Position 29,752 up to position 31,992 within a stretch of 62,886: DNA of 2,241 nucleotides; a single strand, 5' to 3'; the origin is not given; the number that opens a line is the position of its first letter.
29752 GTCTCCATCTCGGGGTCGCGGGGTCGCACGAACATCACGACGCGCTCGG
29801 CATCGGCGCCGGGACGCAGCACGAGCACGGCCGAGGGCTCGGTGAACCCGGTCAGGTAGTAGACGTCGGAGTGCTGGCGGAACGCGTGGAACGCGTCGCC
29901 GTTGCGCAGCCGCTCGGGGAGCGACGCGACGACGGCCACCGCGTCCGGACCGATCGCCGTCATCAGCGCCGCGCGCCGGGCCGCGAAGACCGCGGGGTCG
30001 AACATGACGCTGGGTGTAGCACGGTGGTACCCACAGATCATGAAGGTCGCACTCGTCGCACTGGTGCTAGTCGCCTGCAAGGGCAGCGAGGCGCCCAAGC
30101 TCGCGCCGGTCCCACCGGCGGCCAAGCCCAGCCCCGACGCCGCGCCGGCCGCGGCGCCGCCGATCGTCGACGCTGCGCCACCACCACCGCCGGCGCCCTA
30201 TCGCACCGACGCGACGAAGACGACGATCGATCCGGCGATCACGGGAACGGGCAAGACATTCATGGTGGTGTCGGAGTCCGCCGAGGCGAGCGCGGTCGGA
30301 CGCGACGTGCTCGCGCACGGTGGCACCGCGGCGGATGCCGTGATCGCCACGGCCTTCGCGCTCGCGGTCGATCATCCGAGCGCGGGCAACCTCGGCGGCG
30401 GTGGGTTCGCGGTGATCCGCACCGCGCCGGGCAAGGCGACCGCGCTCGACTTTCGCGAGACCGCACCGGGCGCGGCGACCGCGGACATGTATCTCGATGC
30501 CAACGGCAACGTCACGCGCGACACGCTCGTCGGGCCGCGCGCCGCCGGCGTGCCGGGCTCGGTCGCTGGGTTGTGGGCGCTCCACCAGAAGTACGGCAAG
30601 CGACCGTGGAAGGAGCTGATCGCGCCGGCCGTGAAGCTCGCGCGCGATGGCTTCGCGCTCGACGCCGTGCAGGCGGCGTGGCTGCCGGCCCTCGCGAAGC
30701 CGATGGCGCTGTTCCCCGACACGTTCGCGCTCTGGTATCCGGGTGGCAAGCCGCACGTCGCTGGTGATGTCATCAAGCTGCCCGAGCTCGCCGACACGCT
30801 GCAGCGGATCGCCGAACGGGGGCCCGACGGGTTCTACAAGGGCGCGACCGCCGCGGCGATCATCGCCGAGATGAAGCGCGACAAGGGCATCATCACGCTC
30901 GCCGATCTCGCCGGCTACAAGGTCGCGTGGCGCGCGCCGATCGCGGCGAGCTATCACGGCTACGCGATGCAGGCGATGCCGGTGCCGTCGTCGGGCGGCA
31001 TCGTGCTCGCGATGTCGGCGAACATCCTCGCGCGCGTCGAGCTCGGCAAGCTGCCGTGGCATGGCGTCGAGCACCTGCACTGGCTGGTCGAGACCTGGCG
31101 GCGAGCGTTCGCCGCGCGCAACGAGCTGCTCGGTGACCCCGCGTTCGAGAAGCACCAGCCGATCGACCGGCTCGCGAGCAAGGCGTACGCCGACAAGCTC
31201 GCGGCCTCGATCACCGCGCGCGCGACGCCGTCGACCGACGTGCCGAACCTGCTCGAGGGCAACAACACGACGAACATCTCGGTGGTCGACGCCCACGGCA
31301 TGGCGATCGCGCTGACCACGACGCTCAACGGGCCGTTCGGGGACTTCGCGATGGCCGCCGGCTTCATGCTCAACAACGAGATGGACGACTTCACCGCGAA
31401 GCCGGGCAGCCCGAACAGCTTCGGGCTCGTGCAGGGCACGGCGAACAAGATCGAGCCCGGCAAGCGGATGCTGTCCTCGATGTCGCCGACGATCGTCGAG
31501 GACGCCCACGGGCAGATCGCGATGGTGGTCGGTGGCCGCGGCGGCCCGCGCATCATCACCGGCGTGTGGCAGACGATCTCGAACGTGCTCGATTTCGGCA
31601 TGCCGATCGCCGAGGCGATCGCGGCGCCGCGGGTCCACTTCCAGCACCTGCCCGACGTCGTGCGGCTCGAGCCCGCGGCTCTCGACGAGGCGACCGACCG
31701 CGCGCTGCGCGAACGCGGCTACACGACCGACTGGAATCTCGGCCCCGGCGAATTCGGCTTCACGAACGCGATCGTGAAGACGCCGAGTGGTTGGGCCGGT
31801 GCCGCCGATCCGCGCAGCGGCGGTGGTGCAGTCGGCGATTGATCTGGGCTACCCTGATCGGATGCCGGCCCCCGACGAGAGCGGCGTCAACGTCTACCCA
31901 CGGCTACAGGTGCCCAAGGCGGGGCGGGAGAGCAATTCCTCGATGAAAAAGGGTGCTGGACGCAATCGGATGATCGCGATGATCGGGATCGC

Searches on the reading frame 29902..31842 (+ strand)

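Call 60: search_protein_families(library=pfam, proteins=[window:29902-31842:+], max_evalue=0.00001)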
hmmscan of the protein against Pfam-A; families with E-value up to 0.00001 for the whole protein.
window:29902-31842:+ (646 aa): 1 family
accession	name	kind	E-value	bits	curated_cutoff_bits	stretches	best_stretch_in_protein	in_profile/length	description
PF01019.26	G_glu_transpept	-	2.1e-156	522.2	27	1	134-640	1-511/512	Gamma-glutamyltranspeptidase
